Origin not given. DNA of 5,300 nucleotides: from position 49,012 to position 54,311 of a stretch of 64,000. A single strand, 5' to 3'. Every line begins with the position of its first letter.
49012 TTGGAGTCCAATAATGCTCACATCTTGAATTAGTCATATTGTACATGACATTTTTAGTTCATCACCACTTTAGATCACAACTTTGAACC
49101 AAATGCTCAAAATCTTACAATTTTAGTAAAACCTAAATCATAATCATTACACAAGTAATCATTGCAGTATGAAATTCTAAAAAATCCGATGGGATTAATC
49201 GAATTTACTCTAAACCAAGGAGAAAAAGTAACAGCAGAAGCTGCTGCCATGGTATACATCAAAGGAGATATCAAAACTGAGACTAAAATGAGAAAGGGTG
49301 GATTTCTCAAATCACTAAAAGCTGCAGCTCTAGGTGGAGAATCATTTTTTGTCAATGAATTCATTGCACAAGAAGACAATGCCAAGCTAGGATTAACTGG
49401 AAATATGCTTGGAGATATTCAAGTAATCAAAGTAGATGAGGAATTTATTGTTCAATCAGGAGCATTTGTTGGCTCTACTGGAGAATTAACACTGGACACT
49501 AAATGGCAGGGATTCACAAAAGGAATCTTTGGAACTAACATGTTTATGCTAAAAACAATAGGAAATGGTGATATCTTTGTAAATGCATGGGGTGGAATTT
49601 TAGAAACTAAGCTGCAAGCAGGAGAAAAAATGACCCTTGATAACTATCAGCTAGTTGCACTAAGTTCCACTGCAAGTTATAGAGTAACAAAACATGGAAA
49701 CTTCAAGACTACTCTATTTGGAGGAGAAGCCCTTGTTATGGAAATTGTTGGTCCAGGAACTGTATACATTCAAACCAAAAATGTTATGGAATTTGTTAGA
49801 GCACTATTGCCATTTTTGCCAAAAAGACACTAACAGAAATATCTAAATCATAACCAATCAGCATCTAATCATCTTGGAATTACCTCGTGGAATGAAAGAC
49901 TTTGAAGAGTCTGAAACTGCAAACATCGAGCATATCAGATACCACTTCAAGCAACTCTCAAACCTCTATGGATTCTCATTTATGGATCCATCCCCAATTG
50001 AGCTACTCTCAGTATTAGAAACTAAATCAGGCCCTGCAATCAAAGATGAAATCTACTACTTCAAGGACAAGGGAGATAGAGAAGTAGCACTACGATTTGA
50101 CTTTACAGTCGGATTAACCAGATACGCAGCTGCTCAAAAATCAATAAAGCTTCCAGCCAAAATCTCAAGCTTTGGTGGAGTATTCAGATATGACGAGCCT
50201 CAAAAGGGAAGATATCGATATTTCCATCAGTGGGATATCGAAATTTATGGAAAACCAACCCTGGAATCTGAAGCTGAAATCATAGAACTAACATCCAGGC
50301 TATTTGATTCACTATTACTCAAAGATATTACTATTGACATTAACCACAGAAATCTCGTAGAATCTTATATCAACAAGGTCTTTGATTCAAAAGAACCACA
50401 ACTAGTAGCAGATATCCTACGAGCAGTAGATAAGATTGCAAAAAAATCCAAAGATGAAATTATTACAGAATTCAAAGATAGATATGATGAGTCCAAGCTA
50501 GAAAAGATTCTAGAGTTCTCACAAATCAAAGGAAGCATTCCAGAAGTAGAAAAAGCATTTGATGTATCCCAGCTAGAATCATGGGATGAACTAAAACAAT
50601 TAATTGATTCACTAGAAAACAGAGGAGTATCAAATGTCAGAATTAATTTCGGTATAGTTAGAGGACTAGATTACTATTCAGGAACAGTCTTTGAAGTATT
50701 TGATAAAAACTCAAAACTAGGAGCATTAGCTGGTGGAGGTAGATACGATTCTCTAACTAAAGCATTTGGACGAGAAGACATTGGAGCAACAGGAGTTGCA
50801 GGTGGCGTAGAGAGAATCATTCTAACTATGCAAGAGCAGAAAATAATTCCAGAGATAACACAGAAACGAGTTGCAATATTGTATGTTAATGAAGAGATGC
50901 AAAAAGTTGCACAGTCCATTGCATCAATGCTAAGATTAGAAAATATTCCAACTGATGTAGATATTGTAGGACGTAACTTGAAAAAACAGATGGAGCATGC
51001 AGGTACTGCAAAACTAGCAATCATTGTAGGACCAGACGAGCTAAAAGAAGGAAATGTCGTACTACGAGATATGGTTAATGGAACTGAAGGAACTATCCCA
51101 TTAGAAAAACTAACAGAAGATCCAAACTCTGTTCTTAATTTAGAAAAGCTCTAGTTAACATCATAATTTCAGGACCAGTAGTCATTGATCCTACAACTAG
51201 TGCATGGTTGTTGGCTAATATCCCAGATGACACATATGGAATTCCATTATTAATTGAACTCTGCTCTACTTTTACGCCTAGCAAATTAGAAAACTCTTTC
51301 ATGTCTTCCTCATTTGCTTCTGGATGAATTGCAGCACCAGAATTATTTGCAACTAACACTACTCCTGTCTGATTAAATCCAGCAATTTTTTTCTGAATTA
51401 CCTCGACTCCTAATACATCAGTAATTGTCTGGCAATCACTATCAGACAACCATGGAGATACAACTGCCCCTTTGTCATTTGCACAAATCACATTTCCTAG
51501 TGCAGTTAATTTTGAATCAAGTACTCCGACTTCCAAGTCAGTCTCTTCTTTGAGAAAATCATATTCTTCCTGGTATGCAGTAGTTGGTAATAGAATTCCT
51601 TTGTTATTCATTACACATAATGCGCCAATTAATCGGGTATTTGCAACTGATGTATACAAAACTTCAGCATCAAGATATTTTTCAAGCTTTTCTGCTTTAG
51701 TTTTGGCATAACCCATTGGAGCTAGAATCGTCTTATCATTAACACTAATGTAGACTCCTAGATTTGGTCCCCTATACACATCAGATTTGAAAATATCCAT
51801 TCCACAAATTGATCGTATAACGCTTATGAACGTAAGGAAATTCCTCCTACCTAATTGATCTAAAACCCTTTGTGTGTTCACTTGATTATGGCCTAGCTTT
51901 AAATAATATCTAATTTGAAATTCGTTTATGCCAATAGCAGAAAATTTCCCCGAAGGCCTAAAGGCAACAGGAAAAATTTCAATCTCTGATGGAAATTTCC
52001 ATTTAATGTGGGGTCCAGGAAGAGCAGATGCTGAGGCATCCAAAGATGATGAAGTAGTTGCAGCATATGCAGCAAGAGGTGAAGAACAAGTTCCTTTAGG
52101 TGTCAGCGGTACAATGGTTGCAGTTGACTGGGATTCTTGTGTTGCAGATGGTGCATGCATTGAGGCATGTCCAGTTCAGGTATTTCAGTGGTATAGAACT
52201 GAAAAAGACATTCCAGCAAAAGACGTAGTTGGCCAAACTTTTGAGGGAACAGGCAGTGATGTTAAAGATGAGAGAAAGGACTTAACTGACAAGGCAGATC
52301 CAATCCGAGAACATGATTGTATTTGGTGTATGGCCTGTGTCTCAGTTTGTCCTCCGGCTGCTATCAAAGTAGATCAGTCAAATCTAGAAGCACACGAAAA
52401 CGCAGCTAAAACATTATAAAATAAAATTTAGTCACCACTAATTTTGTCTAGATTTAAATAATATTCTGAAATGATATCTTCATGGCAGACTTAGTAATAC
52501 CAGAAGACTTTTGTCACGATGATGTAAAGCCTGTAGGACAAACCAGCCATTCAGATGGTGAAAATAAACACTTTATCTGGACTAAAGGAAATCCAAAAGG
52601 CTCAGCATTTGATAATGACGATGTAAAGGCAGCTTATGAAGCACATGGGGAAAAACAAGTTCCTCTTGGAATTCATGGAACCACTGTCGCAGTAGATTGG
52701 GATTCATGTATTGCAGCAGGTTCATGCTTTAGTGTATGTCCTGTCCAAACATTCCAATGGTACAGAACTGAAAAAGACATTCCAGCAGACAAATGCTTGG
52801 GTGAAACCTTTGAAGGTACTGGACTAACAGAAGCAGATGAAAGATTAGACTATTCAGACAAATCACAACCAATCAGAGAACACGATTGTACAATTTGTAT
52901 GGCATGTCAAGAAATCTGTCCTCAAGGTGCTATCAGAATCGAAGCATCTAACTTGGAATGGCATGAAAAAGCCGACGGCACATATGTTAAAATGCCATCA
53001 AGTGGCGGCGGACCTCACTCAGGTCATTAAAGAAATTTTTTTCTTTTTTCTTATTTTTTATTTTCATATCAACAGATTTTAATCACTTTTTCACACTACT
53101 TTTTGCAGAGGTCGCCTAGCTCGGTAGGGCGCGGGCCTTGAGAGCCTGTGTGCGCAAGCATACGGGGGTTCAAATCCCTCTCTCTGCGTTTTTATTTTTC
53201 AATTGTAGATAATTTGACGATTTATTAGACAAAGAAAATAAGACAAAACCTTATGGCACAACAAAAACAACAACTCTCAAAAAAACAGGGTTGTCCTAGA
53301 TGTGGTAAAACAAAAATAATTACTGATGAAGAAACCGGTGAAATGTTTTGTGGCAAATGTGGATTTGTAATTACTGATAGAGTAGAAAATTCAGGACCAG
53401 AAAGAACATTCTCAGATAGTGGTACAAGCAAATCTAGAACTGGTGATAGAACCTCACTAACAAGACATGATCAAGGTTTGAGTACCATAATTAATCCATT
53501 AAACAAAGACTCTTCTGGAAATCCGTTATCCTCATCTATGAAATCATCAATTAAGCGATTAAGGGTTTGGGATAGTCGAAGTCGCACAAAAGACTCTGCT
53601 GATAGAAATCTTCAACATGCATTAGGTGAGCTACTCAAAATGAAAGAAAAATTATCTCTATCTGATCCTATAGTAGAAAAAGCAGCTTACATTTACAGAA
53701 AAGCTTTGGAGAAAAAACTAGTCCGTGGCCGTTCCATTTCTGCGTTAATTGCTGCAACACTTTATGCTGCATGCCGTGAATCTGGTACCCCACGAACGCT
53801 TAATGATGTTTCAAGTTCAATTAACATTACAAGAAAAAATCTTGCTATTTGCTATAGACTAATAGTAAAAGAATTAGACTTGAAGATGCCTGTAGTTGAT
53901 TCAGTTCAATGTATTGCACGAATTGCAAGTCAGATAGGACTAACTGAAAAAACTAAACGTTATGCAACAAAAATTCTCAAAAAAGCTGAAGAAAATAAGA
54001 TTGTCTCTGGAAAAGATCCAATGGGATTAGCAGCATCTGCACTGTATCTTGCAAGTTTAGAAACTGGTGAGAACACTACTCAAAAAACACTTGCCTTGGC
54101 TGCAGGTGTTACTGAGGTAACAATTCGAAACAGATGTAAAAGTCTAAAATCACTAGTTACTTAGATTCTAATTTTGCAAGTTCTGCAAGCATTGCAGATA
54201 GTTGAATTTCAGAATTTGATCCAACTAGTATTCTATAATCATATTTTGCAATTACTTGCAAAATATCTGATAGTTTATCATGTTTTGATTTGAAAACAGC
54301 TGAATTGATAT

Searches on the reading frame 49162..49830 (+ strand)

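Call 9: search_protein_families(library=pfam, proteins=[window:49162-49830:+], max_evalue=0.01)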
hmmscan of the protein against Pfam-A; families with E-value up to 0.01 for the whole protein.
window:49162-49830:+ (223 aa): 1 family
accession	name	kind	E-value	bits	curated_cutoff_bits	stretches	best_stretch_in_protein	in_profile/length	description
PF01987.23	AIM24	-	2.4e-54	184.6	25.7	1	3-205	1-204/205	Mitochondrial biogenesis AIM24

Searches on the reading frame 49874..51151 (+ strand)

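Call 9: search_protein_families(library=pfam, proteins=[window:49874-51151:+], max_evalue=0.01)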
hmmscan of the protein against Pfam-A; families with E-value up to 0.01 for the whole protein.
window:49874-51151:+ (426 aa): 4 families
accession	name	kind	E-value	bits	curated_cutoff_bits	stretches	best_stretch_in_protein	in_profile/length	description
PF13393.11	tRNA-synt_His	-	9.7e-47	160.1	25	1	6-314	1-307/308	Histidyl-tRNA synthetase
PF03129.25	HGTP_anticodon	-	1.7e-12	47.8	21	1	333-414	2-88/94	Anticodon binding domain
PF00587.30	tRNA-synt_2b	-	4.1e-11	43.7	29.3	1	61-281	1-127/179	tRNA synthetase class II core domain (G, H, P, S and T)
PF01409.25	tRNA-synt_2d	-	0.00077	19.5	19.8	1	44-124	52-132/246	tRNA synthetases class II core domain (F)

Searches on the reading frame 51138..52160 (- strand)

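Call 85: search_protein_families(library=pfam, proteins=[window:51138-52160:-], max_evalue=0.001)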
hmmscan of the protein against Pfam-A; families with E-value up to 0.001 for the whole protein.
window:51138-52160:- (341 aa): 1 family
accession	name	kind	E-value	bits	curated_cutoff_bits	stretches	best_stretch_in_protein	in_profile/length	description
PF01912.23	eIF-6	-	1.7e-65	220.6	25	1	127-319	3-195/197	eIF-6 family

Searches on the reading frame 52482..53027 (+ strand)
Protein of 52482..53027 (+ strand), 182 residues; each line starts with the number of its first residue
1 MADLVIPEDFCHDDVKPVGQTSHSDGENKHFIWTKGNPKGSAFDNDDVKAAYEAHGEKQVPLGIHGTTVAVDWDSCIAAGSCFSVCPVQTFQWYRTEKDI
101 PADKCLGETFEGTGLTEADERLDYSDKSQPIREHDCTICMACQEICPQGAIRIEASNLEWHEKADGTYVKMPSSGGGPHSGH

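Call 85: search_protein_families(library=pfam, proteins=[window:52482-53027:+], max_evalue=0.001)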
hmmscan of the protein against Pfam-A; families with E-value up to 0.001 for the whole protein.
window:52482-53027:+ (182 aa): 10 families
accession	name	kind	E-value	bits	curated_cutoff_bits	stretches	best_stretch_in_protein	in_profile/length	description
PF00037.32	Fer4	-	2.9e-08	33.6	21.1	1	131-152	3-24/24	4Fe-4S binding domain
PF12838.12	Fer4_7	-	6.1e-08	33.5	27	1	76-150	2-52/52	4Fe-4S dicluster domain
PF14697.11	Fer4_21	-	2.5e-07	31.1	35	0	126-152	31-58/59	4Fe-4S dicluster domain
PF13484.11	Fer4_16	-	8.8e-07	30.1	30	1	76-148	2-65/66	4Fe-4S double cluster binding domain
PF13237.11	Fer4_10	-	1.2e-06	28.7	25.5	1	71-147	4-53/53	4Fe-4S dicluster domain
PF13187.11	Fer4_9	-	5.9e-06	26.6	27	1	76-151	2-52/52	4Fe-4S dicluster domain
PF13183.11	Fer4_8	-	1.2e-05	26.2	27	1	74-149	3-67/68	4Fe-4S dicluster domain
PF12797.12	Fer4_2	-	0.00012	22.2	24.5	0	69-88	3-22/22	4Fe-4S binding domain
PF25160.1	LdpA_Fe-S-bd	-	0.00026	21.1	27.6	0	70-91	22-43/49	LdpA Fe-S cluster-binding domain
PF12837.12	Fer4_6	-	0.0004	20.7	25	0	69-89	2-22/24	4Fe-4S binding domain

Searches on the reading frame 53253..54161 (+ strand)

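Call 85: search_protein_families(library=pfam, proteins=[window:53253-54161:+], max_evalue=0.001)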
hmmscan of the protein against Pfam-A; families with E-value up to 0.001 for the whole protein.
window:53253-54161:+ (303 aa): 2 families
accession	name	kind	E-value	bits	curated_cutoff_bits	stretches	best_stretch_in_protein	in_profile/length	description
PF00382.24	TFIIB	-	1.3e-37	128.1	23.6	2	118-206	3-91/92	Transcription factor TFIIB repeat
PF08271.17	Zn_Ribbon_TF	-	1.8e-10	40.7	29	1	14-50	3-39/43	TFIIB zinc-binding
